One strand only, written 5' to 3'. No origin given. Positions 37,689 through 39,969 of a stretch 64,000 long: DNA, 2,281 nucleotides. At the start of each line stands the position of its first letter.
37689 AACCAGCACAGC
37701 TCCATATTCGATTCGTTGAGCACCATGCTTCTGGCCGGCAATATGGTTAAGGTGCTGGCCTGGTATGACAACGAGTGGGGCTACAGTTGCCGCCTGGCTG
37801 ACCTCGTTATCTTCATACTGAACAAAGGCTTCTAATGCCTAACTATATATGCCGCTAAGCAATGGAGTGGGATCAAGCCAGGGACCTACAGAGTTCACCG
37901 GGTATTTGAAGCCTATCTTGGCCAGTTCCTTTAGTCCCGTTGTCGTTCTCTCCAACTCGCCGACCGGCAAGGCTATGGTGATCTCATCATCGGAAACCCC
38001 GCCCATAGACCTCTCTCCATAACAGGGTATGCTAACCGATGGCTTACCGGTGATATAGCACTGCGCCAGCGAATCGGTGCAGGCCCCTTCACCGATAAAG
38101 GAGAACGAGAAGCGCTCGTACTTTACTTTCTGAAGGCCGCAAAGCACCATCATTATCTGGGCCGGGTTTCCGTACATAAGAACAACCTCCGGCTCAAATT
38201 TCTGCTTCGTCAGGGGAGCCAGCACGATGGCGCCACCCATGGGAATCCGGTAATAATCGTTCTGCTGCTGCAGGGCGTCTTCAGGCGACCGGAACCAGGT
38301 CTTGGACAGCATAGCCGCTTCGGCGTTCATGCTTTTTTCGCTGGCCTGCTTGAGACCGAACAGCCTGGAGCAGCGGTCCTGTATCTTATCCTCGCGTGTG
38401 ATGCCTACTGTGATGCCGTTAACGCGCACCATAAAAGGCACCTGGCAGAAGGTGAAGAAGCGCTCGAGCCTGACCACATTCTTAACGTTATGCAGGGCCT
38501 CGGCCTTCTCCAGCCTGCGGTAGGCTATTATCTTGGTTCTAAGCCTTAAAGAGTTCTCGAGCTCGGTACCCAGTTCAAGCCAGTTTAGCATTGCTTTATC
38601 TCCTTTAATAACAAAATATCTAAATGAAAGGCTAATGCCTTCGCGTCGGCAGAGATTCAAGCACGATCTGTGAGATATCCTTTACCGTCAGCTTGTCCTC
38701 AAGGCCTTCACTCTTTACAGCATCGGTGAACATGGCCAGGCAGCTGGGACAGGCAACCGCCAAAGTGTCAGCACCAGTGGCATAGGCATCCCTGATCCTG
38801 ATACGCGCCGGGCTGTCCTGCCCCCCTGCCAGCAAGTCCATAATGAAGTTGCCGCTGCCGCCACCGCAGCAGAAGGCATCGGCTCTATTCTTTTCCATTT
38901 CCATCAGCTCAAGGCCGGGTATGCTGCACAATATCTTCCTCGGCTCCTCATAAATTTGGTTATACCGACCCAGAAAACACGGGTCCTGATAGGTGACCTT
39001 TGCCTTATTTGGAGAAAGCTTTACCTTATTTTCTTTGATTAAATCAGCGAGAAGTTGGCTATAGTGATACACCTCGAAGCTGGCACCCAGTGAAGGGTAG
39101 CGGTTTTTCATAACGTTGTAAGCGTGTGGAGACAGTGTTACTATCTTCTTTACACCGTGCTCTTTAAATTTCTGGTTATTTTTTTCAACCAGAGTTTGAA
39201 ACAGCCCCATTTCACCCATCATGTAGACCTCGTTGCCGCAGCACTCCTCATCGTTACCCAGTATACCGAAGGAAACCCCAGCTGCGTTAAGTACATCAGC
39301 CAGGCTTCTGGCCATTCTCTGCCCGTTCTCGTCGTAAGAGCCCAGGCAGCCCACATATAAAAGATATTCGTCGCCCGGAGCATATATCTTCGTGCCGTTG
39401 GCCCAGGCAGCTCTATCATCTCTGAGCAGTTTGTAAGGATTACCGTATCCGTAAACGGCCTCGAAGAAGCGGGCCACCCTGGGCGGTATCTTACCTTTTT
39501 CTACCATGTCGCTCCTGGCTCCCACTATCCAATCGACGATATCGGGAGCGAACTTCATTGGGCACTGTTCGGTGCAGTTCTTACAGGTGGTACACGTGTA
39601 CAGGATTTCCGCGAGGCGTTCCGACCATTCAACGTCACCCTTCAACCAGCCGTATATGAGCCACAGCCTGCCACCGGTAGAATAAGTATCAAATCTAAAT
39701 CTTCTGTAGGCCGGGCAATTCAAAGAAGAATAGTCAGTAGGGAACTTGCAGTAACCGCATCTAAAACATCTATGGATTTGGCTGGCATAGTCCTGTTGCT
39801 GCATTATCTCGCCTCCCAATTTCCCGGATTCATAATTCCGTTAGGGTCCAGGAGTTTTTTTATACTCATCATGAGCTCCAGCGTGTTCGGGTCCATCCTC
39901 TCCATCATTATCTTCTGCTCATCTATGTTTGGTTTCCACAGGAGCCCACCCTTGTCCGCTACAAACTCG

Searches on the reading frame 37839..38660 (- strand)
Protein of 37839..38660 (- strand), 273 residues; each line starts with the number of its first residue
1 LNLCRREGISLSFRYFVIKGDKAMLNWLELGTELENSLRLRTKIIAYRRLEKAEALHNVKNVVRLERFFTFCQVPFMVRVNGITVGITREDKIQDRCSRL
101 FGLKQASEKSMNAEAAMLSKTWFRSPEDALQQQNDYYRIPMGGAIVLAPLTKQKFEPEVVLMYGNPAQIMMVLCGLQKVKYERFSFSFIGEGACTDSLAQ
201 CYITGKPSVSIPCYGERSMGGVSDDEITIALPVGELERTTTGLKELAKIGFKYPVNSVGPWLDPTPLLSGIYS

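Call 62: search_protein_families(library=pfam, proteins=[window:37839-38660:-], max_evalue=0.00001)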
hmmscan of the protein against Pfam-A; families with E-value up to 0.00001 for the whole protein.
window:37839-38660:- (273 aa): 1 family
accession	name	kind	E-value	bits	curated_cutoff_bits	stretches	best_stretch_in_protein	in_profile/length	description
PF02596.20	DUF169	-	1.6e-41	142.9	27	1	33-239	1-206/209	Uncharacterised ArCR, COG2043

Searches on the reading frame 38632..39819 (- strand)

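Call 62: search_protein_families(library=pfam, proteins=[window:38632-39819:-], max_evalue=0.00001)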
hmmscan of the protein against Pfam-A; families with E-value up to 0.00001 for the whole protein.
window:38632-39819:- (395 aa): 3 families
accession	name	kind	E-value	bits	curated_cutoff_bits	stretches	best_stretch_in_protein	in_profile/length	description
PF02754.22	CCG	-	1.3e-28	99.4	20.6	2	275-364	1-84/85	Cysteine-rich domain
PF13183.11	Fer4_8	-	1.4e-12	48.4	27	1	15-89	2-67/68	4Fe-4S dicluster domain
PF13534.11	Fer4_17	-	1.6e-06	29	22.2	1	17-90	1-60/61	4Fe-4S dicluster domain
